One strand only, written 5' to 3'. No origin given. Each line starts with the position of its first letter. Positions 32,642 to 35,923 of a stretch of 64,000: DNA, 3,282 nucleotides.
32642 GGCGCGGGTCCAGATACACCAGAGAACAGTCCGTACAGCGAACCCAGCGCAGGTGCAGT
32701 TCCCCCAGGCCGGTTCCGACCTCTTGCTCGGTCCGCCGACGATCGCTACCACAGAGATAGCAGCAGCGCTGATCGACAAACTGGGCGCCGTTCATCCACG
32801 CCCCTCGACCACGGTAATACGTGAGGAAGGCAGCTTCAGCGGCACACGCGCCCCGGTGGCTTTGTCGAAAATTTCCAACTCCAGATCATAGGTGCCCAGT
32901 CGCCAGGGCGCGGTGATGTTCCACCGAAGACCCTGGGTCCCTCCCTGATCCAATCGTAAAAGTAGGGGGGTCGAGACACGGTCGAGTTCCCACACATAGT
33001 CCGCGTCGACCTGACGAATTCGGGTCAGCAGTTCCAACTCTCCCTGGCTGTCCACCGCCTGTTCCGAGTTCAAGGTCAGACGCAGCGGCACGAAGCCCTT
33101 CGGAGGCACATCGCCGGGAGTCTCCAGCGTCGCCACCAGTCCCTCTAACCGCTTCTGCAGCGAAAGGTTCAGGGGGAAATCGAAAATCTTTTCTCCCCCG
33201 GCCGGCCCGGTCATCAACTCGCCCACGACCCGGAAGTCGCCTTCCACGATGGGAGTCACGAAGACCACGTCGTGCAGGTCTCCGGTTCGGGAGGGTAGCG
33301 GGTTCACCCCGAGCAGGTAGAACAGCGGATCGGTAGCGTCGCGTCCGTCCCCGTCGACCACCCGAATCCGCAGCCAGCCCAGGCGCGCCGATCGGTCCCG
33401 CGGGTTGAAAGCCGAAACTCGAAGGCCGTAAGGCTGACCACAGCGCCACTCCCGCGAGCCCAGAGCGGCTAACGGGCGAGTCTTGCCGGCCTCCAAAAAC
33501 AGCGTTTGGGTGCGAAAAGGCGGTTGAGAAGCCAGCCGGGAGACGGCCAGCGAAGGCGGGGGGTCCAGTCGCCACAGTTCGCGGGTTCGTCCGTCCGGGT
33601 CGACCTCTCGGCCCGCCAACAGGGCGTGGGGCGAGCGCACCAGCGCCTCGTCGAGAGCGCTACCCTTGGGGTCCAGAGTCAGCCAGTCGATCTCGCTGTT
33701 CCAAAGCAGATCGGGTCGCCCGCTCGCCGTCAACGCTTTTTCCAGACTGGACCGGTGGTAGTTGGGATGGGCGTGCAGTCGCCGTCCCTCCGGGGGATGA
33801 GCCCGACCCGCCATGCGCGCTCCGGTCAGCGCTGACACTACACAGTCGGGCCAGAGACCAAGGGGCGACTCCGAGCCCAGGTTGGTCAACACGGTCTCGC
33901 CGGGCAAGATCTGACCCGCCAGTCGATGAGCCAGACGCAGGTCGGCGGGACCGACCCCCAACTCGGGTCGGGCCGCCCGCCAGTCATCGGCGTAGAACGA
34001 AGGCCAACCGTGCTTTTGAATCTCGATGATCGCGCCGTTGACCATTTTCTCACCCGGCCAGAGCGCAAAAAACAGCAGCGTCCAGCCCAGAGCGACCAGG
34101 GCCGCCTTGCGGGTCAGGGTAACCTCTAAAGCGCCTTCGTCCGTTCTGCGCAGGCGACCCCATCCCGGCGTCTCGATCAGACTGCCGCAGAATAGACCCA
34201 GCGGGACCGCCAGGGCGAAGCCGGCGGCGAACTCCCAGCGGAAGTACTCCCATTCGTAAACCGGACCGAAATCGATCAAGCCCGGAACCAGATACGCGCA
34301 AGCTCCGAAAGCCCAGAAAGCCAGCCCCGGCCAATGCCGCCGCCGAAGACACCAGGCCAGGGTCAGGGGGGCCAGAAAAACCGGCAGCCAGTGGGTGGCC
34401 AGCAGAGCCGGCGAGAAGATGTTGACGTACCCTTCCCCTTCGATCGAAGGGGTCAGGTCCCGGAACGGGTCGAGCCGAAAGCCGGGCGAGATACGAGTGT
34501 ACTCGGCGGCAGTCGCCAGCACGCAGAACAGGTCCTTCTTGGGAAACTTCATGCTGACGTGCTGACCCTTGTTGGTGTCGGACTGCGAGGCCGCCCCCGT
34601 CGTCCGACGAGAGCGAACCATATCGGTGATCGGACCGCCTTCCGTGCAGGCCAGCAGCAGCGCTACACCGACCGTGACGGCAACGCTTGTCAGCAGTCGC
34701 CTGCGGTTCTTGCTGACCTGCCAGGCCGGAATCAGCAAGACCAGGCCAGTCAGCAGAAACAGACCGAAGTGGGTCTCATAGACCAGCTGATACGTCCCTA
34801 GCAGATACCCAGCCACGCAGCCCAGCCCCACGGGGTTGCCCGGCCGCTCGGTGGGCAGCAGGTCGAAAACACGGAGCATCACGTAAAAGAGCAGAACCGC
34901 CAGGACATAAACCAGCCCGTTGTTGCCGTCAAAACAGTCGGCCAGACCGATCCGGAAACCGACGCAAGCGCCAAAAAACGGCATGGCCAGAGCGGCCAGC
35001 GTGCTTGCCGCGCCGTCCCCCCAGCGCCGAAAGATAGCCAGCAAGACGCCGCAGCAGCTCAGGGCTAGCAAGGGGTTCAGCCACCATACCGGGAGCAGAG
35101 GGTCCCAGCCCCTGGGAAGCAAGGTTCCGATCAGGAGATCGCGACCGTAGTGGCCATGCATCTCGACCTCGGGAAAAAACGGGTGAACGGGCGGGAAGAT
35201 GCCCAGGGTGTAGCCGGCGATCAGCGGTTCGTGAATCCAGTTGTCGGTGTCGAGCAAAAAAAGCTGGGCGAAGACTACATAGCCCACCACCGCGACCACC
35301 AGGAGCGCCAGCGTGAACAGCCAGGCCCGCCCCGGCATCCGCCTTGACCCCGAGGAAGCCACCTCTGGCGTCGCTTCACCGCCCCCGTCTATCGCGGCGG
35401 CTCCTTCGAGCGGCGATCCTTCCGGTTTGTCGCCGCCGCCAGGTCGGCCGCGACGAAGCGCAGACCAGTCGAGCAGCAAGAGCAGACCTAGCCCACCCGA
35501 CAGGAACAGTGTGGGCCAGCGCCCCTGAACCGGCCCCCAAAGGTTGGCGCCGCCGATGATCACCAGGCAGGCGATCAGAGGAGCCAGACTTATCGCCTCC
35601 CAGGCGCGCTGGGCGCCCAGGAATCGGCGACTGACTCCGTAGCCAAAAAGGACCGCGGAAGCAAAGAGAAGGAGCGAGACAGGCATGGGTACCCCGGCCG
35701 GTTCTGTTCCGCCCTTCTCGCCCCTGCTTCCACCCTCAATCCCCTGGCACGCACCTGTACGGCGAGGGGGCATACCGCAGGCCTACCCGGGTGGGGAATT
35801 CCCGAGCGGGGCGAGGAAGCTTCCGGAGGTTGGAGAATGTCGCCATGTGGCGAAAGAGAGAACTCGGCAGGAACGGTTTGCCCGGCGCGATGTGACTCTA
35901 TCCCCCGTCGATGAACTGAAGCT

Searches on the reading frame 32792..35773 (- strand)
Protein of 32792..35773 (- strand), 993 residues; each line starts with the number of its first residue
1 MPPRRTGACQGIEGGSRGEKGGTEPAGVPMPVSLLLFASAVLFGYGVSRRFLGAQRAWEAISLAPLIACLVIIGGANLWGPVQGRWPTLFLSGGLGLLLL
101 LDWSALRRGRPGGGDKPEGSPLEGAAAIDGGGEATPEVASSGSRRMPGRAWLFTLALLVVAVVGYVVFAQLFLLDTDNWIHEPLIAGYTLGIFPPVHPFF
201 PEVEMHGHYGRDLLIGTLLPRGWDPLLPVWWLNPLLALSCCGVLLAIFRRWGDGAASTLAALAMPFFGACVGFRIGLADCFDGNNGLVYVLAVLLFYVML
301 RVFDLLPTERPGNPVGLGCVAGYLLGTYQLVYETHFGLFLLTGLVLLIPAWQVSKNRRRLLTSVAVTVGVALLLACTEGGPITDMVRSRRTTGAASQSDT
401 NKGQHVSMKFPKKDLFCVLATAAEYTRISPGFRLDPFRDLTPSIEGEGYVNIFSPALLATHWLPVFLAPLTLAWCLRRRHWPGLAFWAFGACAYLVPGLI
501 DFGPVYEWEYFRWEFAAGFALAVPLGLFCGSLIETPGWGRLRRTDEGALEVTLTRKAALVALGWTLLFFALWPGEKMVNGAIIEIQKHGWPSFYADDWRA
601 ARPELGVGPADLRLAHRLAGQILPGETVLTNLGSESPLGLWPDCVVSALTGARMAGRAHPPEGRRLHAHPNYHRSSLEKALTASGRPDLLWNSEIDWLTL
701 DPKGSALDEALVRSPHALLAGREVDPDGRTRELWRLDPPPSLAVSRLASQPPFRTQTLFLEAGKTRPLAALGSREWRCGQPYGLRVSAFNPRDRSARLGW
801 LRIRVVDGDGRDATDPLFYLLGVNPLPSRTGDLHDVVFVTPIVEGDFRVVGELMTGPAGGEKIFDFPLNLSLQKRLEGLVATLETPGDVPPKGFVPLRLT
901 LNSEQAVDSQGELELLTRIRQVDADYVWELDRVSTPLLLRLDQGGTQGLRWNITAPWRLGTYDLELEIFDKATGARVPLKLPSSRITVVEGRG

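Call 54: search_protein_families(library=pfam, proteins=[window:32792-35773:-], max_evalue=0.001)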
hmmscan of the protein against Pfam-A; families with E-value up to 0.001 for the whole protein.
window:32792-35773:- (993 aa): 0 families

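Call 90: search_solved_structures(query=window:32792-35773:-, max_evalue=10)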
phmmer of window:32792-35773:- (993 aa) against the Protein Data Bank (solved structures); distinct sequences matched with E-value up to 10: 0.

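Call 91: search_protein_families(library=ncbifam, proteins=[window:32792-35773:-], max_evalue=0.1)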
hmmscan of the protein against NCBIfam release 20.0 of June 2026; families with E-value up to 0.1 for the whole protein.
window:32792-35773:- (993 aa): 0 families
